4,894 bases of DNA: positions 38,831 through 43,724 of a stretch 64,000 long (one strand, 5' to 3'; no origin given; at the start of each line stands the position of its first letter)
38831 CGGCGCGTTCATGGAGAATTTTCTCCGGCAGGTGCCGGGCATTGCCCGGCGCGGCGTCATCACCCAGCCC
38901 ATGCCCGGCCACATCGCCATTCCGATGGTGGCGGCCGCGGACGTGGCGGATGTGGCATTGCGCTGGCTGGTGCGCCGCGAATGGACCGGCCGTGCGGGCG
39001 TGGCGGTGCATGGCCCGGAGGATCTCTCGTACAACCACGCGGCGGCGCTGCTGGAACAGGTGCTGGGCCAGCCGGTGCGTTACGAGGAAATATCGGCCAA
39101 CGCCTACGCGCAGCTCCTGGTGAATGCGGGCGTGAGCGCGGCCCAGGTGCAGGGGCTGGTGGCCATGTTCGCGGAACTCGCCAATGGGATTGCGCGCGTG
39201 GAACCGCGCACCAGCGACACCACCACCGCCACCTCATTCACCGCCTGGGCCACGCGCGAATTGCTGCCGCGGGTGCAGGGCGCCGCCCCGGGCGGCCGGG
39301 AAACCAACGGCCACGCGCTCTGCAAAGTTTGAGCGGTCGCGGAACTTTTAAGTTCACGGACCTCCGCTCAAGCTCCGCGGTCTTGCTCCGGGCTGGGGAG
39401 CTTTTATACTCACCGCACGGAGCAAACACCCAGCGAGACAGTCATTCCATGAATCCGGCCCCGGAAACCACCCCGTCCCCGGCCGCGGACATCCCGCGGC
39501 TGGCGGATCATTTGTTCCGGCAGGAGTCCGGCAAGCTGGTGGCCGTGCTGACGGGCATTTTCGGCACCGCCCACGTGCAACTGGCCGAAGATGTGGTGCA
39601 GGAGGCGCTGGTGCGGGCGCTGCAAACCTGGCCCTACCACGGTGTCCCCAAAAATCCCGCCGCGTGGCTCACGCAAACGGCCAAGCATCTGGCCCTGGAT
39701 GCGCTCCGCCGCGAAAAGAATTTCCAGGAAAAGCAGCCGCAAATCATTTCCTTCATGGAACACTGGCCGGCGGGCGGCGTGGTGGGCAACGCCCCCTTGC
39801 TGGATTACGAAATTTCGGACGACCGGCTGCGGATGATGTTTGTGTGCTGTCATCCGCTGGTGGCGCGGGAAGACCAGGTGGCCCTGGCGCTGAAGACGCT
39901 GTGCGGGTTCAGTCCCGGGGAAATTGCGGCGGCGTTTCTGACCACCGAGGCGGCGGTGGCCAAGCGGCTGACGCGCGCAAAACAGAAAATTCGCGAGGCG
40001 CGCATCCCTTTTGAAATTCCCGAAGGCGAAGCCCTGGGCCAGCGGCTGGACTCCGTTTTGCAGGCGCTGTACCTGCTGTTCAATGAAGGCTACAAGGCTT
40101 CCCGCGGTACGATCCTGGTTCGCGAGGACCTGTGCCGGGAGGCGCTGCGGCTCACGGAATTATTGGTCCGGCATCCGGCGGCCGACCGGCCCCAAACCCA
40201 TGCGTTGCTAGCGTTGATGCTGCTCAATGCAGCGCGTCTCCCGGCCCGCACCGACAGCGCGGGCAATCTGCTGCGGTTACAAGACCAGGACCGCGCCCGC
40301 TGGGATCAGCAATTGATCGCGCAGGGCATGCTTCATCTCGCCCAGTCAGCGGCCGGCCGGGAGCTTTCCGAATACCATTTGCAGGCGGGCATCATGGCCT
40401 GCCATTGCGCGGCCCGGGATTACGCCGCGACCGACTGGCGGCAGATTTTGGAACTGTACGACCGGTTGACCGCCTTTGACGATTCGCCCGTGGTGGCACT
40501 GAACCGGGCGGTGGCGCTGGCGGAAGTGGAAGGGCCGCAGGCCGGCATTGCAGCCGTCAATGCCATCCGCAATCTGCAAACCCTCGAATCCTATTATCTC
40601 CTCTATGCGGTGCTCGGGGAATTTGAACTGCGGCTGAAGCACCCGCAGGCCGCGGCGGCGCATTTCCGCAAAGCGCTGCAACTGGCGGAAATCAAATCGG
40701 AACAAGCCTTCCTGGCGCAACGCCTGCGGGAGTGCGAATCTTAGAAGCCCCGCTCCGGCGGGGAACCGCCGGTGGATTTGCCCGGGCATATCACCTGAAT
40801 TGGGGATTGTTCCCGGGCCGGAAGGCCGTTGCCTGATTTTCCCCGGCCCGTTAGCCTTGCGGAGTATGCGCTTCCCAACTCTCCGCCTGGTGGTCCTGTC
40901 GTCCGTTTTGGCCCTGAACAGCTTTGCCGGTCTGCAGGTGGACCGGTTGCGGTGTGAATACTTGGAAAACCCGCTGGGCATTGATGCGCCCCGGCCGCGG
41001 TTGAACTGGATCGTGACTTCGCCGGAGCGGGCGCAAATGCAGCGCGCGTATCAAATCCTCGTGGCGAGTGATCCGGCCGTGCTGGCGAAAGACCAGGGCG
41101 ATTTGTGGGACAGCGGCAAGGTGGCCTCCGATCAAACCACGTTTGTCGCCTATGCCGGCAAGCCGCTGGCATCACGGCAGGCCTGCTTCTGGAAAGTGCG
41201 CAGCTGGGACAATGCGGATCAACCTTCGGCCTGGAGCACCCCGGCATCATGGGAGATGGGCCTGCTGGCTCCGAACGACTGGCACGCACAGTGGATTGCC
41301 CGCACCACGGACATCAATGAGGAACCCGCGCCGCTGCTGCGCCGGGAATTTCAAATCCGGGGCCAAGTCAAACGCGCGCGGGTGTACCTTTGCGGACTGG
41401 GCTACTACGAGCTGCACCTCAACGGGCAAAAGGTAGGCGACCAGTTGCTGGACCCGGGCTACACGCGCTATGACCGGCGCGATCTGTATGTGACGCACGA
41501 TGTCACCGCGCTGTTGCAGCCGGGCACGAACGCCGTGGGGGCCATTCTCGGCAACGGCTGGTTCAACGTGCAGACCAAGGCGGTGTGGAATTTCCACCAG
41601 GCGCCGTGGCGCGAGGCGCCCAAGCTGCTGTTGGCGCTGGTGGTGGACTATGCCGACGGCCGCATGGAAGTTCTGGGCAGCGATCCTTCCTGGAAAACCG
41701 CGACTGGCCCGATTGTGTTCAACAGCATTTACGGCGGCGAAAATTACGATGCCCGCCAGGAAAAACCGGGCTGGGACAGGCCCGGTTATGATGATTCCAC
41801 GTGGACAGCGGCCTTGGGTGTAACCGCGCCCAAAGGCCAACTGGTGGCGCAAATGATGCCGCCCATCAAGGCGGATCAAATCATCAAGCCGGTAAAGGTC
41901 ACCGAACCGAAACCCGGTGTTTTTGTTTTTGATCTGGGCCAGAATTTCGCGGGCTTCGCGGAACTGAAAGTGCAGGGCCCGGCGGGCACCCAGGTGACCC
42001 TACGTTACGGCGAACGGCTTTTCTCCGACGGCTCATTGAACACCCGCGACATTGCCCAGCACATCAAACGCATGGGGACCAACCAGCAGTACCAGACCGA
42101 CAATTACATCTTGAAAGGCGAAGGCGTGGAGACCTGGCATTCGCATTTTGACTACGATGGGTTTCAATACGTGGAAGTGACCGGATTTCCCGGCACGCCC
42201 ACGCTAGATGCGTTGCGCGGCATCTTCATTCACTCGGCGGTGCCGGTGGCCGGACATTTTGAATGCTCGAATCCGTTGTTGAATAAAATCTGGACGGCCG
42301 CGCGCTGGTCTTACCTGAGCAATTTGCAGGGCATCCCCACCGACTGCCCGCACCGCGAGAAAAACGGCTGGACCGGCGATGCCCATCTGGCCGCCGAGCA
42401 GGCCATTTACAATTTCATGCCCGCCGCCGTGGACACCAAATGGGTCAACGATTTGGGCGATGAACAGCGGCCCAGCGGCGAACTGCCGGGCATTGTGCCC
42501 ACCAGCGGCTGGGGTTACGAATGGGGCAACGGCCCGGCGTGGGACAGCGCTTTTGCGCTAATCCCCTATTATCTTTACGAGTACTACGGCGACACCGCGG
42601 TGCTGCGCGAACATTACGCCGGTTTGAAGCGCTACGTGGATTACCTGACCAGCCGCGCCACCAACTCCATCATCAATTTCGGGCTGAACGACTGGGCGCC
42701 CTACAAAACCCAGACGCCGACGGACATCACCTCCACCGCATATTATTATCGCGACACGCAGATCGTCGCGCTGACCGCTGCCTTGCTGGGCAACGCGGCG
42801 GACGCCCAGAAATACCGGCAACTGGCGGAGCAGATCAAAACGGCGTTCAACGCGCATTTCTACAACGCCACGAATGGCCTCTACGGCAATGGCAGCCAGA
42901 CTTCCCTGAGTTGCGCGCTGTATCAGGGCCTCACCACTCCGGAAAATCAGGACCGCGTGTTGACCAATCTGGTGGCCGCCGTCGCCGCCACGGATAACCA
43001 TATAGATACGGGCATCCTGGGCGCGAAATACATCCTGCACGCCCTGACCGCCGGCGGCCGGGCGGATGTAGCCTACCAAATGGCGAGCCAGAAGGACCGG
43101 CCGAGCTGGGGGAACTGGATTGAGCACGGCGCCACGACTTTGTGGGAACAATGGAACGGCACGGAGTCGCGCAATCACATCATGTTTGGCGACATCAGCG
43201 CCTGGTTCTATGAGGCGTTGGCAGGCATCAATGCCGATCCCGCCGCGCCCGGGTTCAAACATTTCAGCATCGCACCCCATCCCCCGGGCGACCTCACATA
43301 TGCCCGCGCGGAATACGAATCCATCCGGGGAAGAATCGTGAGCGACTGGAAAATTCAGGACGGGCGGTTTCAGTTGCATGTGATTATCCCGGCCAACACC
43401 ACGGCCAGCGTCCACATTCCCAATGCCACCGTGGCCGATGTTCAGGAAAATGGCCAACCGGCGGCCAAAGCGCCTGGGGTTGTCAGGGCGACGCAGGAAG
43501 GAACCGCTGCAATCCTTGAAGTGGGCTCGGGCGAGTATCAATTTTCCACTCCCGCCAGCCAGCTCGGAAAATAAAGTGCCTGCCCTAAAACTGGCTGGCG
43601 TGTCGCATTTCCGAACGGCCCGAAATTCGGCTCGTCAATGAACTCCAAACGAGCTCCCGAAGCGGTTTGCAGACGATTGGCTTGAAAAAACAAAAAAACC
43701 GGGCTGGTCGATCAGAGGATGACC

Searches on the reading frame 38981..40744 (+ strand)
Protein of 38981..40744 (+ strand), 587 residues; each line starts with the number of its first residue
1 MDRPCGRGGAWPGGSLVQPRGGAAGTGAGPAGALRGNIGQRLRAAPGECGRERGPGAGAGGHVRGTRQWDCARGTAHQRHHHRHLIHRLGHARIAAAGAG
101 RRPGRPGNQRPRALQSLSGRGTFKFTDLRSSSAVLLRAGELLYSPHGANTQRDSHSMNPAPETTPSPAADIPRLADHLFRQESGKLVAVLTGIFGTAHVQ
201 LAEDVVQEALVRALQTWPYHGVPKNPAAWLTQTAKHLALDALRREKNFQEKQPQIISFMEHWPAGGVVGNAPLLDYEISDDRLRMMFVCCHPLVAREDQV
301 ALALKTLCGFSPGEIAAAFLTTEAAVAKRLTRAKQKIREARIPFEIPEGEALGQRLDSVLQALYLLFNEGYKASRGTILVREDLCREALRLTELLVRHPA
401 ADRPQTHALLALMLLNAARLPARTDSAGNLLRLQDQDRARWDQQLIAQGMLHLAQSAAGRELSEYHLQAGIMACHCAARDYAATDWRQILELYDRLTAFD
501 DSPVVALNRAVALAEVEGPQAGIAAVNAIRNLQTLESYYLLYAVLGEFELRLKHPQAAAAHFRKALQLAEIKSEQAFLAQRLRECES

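Call 25: search_protein_families(library=pfam, proteins=[window:38981-40744:+], max_evalue=0.001)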
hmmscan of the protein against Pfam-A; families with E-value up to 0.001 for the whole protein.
window:38981-40744:+ (587 aa): 3 families
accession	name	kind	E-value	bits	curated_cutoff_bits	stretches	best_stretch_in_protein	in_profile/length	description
PF20239.3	DUF6596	-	3.2e-36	124.1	27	1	355-456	1-101/102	Family of unknown function (DUF6596)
PF04542.20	Sigma70_r2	-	2.3e-11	43.7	24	1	178-246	1-69/71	Sigma-70 region 2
PF08281.18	Sigma70_r4_2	-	4.2e-06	26.7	25.7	1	294-337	11-54/54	Sigma-70, region 4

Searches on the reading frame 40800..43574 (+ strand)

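Call 25: search_protein_families(library=pfam, proteins=[window:40800-43574:+], max_evalue=0.001)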
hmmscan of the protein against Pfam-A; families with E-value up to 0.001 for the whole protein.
window:40800-43574:+ (924 aa): 6 families
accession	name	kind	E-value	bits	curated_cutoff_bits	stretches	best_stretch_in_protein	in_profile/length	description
PF17389.8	Bac_rhamnosid6H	-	2.9e-105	352.8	24.5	1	484-806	3-338/339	Bacterial alpha-L-rhamnosidase 6 hairpin glycosidase domain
PF08531.16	Bac_rhamnosid_N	-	2.1e-62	210.4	25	1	189-358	2-170/172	Alpha-L-rhamnosidase N-terminal domain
PF25788.1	Ig_Rha78A_N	-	8.6e-41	138.9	27.4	1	47-156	1-104/105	Rha78A-like, N-terminal immunoglobulin domain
PF05592.18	Bac_rhamnosid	-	7.5e-28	96.9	22.2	1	370-478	3-102/102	Bacterial alpha-L-rhamnosidase concanavalin-like domain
PF17390.7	Bac_rhamnosid_C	-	1.2e-23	83.2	22.1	1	809-885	1-75/78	Bacterial alpha-L-rhamnosidase C-terminal domain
PF22422.2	MGH1-like_GH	-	3.4e-06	27.3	27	1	577-695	125-225/356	Mannosylglycerate hydrolase MGH1-like glycoside hydrolase domain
